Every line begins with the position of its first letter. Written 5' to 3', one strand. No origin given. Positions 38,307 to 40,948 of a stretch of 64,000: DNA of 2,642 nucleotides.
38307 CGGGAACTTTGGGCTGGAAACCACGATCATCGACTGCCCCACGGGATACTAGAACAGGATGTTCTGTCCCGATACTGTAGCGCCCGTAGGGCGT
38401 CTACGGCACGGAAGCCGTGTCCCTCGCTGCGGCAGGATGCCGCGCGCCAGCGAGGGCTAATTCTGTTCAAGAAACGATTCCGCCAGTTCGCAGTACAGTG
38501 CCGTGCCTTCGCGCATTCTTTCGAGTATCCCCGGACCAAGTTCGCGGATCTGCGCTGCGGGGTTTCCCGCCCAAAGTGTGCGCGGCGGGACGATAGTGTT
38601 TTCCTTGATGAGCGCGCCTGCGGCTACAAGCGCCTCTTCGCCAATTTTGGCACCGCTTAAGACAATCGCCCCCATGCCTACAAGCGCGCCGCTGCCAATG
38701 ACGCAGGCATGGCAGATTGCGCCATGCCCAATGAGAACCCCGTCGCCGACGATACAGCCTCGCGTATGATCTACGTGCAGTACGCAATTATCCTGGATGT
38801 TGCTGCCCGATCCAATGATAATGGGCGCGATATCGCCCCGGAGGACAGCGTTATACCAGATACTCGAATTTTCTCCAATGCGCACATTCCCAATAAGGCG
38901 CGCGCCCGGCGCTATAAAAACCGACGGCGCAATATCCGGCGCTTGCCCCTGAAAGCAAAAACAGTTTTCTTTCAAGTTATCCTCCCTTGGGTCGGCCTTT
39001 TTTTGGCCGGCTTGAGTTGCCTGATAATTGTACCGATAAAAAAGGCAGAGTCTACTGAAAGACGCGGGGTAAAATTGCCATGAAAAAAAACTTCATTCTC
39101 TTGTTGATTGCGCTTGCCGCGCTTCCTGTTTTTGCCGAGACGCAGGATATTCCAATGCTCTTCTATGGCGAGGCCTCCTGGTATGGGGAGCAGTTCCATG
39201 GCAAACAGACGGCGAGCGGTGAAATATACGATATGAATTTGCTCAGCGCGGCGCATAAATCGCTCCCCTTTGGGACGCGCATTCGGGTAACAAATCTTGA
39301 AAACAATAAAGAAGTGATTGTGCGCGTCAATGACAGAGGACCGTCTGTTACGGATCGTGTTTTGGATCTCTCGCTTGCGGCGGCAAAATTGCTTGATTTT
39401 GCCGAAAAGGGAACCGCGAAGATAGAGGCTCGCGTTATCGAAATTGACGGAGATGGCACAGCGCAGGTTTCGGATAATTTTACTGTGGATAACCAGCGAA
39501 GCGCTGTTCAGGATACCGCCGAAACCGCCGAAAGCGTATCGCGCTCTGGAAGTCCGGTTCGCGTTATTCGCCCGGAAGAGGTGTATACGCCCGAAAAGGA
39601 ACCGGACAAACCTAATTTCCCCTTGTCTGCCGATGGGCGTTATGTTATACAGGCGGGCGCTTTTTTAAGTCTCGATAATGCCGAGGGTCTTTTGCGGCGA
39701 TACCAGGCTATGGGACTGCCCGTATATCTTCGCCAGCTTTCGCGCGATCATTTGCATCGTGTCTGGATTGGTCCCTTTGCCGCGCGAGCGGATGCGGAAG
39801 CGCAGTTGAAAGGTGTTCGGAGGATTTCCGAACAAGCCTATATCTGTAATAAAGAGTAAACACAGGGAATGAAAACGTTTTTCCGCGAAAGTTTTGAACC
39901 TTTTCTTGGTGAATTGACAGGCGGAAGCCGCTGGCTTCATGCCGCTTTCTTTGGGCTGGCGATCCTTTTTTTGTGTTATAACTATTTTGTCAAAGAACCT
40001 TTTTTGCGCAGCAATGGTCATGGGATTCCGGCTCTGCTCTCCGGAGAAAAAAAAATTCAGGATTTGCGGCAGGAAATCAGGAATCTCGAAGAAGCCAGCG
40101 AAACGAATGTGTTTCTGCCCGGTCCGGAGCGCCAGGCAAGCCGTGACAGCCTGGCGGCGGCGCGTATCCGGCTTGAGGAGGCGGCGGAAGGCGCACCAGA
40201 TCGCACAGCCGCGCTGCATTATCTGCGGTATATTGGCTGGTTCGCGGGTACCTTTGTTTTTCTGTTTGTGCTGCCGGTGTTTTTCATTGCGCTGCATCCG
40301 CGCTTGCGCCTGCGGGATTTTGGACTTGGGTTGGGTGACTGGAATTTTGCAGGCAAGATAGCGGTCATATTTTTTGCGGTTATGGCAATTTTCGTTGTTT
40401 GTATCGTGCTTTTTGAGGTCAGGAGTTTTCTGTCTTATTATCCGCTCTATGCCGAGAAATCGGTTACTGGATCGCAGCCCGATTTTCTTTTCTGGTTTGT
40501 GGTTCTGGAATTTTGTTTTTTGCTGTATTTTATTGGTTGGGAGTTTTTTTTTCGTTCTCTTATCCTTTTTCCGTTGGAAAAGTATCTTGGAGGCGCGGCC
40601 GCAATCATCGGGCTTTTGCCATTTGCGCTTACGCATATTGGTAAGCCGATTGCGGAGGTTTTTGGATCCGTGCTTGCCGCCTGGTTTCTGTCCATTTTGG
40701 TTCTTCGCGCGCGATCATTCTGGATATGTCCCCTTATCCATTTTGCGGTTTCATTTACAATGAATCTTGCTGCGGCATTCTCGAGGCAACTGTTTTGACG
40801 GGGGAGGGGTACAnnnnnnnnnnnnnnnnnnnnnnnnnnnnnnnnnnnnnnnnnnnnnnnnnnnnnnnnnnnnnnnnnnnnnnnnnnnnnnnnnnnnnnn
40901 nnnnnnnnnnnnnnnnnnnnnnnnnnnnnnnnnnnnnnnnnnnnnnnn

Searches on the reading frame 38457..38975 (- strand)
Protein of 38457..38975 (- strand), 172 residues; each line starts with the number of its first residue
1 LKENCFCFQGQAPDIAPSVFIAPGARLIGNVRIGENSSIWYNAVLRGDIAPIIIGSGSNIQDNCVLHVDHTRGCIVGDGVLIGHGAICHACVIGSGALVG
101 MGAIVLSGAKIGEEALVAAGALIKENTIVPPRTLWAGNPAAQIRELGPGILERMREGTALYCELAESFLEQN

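Call 60: search_protein_families(library=pfam, proteins=[window:38457-38975:-], max_evalue=0.0001)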
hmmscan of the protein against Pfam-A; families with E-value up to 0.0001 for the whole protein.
window:38457-38975:- (172 aa): 2 families
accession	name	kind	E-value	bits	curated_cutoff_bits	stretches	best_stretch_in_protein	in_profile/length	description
PF00132.30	Hexapep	-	7.7e-20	70.1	27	2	91-124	2-35/36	Bacterial transferase hexapeptide (six repeats)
PF25084.1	LbH_EIF2B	-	7.1e-08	32.9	54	1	20-115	11-103/105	EIF2B subunit epsilon LbH domain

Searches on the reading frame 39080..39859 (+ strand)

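Call 36: search_protein_families(library=pfam, proteins=[window:39080-39859:+], max_evalue=0.00001)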
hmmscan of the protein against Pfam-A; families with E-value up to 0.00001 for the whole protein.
window:39080-39859:+ (259 aa): 2 families
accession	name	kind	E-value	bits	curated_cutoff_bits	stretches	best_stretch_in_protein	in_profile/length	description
PF03330.24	DPBB_1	-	4.6e-24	84.9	28.8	1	30-116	4-82/83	Lytic transglycolase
PF05036.18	SPOR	-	1.9e-11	44.5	21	1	185-247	2-65/76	SPOR domain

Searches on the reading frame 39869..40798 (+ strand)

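Call 36: search_protein_families(library=pfam, proteins=[window:39869-40798:+], max_evalue=0.00001)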
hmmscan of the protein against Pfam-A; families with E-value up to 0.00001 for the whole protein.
window:39869-40798:+ (309 aa): 1 family
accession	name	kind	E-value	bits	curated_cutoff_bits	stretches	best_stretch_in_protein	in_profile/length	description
PF02517.21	Rce1-like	-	3e-06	27.9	22.4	1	210-296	5-92/93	Type II CAAX prenyl endopeptidase Rce1-like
